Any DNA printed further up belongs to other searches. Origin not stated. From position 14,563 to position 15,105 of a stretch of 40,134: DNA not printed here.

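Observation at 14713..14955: DUF2829/Tad2-like gene embedded in the lysis cassette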

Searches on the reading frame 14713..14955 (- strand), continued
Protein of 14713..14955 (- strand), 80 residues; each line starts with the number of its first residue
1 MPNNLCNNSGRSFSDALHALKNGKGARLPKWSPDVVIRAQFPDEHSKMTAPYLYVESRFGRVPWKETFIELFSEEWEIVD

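Call 25: find_encoding_contigs(protein=P0012, flank=8000, max_places=4)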
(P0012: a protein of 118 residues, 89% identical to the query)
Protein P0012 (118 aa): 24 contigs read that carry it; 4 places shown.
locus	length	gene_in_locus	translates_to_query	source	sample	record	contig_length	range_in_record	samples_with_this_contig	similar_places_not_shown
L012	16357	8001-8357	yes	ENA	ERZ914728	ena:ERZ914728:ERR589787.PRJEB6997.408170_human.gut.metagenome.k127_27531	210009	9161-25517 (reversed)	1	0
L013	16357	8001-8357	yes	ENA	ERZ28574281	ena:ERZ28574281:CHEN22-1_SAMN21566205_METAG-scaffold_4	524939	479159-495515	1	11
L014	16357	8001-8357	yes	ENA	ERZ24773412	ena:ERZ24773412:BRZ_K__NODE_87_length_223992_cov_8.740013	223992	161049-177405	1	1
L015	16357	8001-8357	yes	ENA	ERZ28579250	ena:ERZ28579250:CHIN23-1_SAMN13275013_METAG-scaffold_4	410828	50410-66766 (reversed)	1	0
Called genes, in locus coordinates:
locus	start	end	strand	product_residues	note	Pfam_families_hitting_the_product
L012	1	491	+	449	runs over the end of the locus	PF00772:DnaB, PF03796:DnaB_C, PF13481:AAA_25 (weak)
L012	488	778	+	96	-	-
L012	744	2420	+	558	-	-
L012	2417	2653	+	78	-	-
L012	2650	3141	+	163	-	PF20901:Sf6_terminase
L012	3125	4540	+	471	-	-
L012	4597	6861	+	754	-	-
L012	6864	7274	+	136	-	-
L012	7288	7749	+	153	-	-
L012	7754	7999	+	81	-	-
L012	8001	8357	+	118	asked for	PF11195:Tad2-like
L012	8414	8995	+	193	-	PF09374:PG_binding_3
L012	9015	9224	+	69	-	-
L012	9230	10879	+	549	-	PF12236:Head-tail_con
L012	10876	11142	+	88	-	-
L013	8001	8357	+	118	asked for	PF11195:Tad2-like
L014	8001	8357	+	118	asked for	PF11195:Tad2-like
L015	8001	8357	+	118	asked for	PF11195:Tad2-like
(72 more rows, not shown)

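Call 26: get_annotated_region(hit=H11, flank=3500)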
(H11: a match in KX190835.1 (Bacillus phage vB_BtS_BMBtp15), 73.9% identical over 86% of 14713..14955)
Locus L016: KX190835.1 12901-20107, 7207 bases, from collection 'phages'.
description: Bacillus phage vB_BtS_BMBtp15, complete genome.
organism: Bacillus phage vB_BtS_BMBtp15 (NCBI taxid 1868827)
taxonomy: Viruses; Duplodnaviria; Heunggongvirae; Uroviricota; Caudoviricetes
host: Bacillus thuringiensis BGSC 4AE1; source: -; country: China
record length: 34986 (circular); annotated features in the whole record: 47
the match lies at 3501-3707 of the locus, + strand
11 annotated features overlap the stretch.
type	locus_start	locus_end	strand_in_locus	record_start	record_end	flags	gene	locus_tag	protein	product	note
CDS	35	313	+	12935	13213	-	-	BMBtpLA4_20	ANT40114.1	hypothetical protein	-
CDS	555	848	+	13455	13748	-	-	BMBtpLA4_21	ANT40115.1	hypothetical protein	-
CDS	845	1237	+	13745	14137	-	-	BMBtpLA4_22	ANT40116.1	homing endonuclease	-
CDS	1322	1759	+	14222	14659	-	-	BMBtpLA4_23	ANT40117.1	terminase small subunit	-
CDS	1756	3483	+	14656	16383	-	-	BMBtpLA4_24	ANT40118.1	terminase large subunit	-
CDS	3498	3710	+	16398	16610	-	-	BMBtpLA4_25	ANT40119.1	hypothetical protein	-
CDS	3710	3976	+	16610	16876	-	-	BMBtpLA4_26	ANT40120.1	hypothetical protein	-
CDS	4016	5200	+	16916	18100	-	-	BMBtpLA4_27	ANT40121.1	portal protein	-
CDS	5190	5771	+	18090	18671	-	-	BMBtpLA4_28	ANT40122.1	capsid and scaffold protein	-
CDS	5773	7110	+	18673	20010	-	-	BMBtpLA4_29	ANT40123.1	capsid protein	-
CDS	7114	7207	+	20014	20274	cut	-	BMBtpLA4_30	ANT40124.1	hypothetical protein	-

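Call 27: get_annotated_region(hit=H12, flank=3500)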
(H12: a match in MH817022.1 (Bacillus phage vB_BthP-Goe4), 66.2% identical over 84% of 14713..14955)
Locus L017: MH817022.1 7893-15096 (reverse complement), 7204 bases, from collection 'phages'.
description: Bacillus phage vB_BthP-Goe4, complete genome.
organism: Bacillus phage vB_BthP-Goe4 (NCBI taxid 2315470)
taxonomy: Viruses; Duplodnaviria; Heunggongvirae; Uroviricota; Caudoviricetes; Salasmaviridae; Northropvirinae; Claudivirus; Claudivirus Goe4
host: -; source: -; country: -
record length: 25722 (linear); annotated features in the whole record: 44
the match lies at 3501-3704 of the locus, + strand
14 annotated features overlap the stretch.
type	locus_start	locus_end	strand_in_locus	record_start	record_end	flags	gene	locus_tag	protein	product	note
CDS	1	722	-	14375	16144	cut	-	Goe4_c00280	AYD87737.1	tail protein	-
CDS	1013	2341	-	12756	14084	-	-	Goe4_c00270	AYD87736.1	major head protein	-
CDS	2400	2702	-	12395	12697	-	-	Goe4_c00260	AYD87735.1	hypothetical protein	-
CDS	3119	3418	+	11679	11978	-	-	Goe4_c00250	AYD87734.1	dsDNA binding protein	-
CDS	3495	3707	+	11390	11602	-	-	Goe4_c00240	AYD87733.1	hypothetical protein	-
CDS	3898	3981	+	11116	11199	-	-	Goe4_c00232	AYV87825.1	hypothetical protein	-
CDS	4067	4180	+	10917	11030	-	-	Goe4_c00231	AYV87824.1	hypothetical protein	-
CDS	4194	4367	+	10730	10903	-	-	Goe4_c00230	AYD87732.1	hypothetical protein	-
CDS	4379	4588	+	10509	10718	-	-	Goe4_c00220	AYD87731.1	hypothetical protein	-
CDS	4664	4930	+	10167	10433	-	-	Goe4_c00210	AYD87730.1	hypothetical protein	-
CDS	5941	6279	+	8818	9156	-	-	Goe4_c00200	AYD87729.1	ssDNA binding protein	-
CDS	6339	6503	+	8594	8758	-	-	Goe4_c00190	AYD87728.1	hypothetical protein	-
CDS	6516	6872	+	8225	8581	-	-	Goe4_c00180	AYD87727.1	hypothetical protein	-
CDS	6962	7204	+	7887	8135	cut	-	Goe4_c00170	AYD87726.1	hypothetical protein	-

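Call 28: get_annotated_region(hit=H8, flank=3500)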
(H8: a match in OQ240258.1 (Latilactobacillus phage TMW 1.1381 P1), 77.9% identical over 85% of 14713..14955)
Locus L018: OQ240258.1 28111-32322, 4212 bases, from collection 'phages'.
description: Latilactobacillus phage TMW 1.1381 P1, complete genome.
organism: Latilactobacillus phage TMW 1.1381 P1 (NCBI taxid 3027587)
taxonomy: Viruses; Duplodnaviria; Heunggongvirae; Uroviricota; Caudoviricetes
host: Latilactobacillus curvatus TMW 1.1381; source: virions isolated from purified post-induction lysate of Latilactobacillus curvatus TMW 1.1381; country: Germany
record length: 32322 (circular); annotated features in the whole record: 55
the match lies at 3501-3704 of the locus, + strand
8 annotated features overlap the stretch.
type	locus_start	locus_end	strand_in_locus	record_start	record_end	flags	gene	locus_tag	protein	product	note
CDS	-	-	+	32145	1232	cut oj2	-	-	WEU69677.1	terminase large subunit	-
CDS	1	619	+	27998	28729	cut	-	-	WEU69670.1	hypothetical protein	-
CDS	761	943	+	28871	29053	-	-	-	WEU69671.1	hypothetical protein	-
CDS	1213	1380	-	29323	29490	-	-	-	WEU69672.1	hypothetical protein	-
CDS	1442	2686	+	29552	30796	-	-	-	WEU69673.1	portal protein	-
CDS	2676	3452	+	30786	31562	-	-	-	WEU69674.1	terminase small subunit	-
CDS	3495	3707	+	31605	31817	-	-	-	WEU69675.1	hypothetical protein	-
CDS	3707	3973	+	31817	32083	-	-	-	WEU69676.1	hypothetical protein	-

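Call 30: predict_structure(alignment_id=A2)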
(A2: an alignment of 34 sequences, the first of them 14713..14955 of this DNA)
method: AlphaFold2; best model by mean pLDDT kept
length: 80 residues; sequences in the alignment: 34
mean_pLDDT: 80.5   pTM: 0.65
mean pLDDT of the five models: 80.5, 79.5, 75.7, 75.5, 71.9
residues with pLDDT >= 90: 13; 70-90: 56; 50-70: 4; < 50: 7
segments of 3 or more residues with pLDDT < 50: 1-7
pLDDT, mean of each block of 10 residues (from residue 1): 48 86 89 90 76 88 82 85
secondary structure, 60 per line:
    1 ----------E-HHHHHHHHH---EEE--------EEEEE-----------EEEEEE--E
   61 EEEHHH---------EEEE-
elements in order: H13-21 E25-27 E36-40 E52-57 E60-63 E76-79

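Call 35: fold_search(model_id=the predicted structure, library=pdb)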
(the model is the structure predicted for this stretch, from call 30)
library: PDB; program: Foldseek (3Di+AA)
matches with E <= 10: 231; with E <= 0.001: 0
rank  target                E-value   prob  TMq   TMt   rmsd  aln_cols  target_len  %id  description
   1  8v3e_F                6.3e-03  1.00  0.69  0.74   3.2        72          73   24  Structure of Myroides odoratus phage Tad2 in apo state (released 2025-04-30)
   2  9evs_Z                1.5e-01  0.90  0.50  0.50   6.7        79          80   11  Structure of the flowering plant mitoribosome with P-site tRNA (released 2025-09-03)
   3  7pub_Cj               5.1e-01  0.72  0.50  0.21   7.1        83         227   14  Late assembly intermediate of the Trypanosoma brucei mitoribosomal small subunit (released 2022-05-04)
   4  6z1p_Bz               6.4e-01  0.44  0.44  0.32   6.8        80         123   11  Structure of the mitochondrial ribosome from Tetrahymena thermophila (released 2020-06-24)
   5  1qk9_MODEL_1_A        1.2e+00  0.18  0.30  0.26   7.6        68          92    9  The solution structure of the domain from MeCP2 that binds to methylated DNA (released 1999-10-08)
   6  8csp_0                1.3e+00  0.35  0.48  0.21   8.1        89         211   11  Human mitochondrial small subunit assembly intermediate (State A) (released 2022-12-14)
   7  2pww                  1.7e+00  0.09  0.29  0.23  10.1        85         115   16  Crystal structure of ABC2387 from Bacillus clausii (released 2007-05-22)
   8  6c1a_B                2.1e+00  0.33  0.34  0.40   3.1        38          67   13  MBD2 in complex with methylated DNA (released 2018-02-14)
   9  6d1t_A                2.1e+00  0.33  0.36  0.41   3.0        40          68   20  Complex of MBD1-MBD and methylated DNA (released 2018-05-09)
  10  5bz0_A                2.3e+00  0.07  0.22  0.09  10.1        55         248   11  Crystal structure of IBV papain-like protease PLpro C101S mutant in complex with ubiquitin (released 2016-06-15)
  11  4adx_N                2.3e+00  0.06  0.21  0.11   9.3        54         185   17  The Cryo-EM Structure of the Archaeal 50S Ribosomal Subunit in Complex with Initiation Factor 6 (released 2012-02-08)
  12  3fb9_B                2.3e+00  0.04  0.22  0.21  11.6        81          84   14  The crystal structure of the protein with unknown function from Streptococcus pneumoniae TIGR4 (released 2008-12-23)
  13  4x2z                  2.4e+00  0.11  0.26  0.08   9.6        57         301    7  Structural view and substrate specificity of papain-like protease from Avian Infectious Bronchitis Virus (released 2015-01-28)
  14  8xi2_d                2.4e+00  0.07  0.23  0.19  12.1        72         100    8  Cryo-EM structure of the Chlamydomonas C* complex (released 2024-10-09)
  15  9ic4                  2.7e+00  0.12  0.24  0.09   5.8        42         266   21  Crystal structure of beta-lactamase-like domain of ComEC from Moorella glycerini (released 2025-10-01)
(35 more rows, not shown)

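Call 51: find_related_loci(query=A2, collection=viral_contigs, flank=6000)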
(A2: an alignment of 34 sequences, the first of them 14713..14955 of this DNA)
Query A2 (80 aa) in viral_contigs; peptide patterns used: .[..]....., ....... (x = any residue, [..] = any of these).
254 stretches matched a pattern; 227 encode a relative of the query (tblastn E <= 1e-3); the best 80 are kept; 80 distinct loci.
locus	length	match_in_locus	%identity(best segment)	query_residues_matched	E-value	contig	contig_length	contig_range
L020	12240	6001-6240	99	1-80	2e-51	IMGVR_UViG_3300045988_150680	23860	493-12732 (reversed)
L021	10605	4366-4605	96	1-80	9e-50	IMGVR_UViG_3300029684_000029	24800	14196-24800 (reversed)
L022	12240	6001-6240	96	1-80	9e-50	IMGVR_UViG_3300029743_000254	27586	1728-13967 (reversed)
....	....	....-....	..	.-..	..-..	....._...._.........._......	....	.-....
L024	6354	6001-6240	96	1-80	9e-50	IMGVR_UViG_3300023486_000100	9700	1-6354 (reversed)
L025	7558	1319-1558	96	1-80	2e-49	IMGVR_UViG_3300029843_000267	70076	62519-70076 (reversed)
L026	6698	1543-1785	93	3-80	1e-46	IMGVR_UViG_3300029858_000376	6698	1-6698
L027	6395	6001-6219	89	8-80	3e-41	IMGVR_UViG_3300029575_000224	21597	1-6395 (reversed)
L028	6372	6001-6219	89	8-80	3e-41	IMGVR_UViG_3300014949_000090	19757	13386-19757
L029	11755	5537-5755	89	8-80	3e-41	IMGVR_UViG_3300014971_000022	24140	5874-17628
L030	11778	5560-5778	89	8-80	3e-41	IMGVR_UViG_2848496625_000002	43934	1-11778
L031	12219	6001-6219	89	8-80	9e-41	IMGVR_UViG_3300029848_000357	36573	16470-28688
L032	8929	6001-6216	83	9-80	5e-38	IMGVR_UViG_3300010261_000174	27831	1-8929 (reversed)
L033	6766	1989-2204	81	9-80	9e-38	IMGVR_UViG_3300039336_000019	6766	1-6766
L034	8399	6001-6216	83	9-80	1e-37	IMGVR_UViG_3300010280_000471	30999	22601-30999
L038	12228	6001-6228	76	5-80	2e-36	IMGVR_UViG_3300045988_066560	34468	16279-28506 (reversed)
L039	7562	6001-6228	76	5-80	3e-36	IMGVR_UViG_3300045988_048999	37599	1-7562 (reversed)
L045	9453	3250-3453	81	12-79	6e-36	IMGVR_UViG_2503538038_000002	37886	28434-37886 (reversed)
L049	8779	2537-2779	70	1-79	2e-35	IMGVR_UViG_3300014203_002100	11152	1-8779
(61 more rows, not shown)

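Call 56: search_protein_families(library=pfam, alignment_id=A3, max_evalue=0.001)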
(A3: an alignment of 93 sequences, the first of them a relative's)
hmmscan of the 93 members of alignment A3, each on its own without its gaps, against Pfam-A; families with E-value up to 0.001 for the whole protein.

A. member 1, L036:2727-4316:+ (530 aa): 1 family
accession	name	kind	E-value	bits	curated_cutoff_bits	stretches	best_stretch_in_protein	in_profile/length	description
PF05133.19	SPP1_portal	-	6.9e-115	384.8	25.5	1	45-474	8-415/416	Phage portal protein, SPP1 Gp6-like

B. families by the number of members that match (of 93 scanned): 38 families (the first 25 are shown)
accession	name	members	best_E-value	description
PF05133.19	SPP1_portal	8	6.9e-115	Phage portal protein, SPP1 Gp6-like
PF04233.19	Phage_Mu_F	8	1.2e-20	Phage Mu protein F like protein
PF06152.16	Phage_min_cap2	6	1.2e-101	Phage minor capsid protein 2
PF16510.12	P22_portal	5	7e-90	Phage P22-like portal protein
PF20441.4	TerL_nuclease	3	1.8e-40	Terminase large subunit, endonuclease domain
PF09639.16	YjcQ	3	6.7e-25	YjcQ protein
PF11195.14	Tad2-like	3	3.4e-22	Thoeris anti-defense 2-like domain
PF16945.10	Phage_r1t_holin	3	2.7e-16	Putative lactococcus lactis phage r1t holin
PF20911.3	GP7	2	1.3e-90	Major capsid protein GP7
PF24729.2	Acb2_Tad1_hairpin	2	3.1e-26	Acb2/Tad1, hairpin domain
PF03354.21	TerL_ATPase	2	1.5e-23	Terminase large subunit, ATPase domain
PF18451.7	CdiA_C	2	4.3e-18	Contact-dependent growth inhibition CdiA C-terminal domain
PF21814.2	DUF6883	2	7.9e-16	Domain of unknown function (DUF6883)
PF05119.17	Terminase_4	2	7.4e-15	Phage terminase, small subunit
PF08281.18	Sigma70_r4_2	2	3.4e-09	Sigma-70, region 4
PF13876.11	Phage_gp49_66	1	1.8e-22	Phage protein (N4 Gp49/phage Sf6 gene 66) family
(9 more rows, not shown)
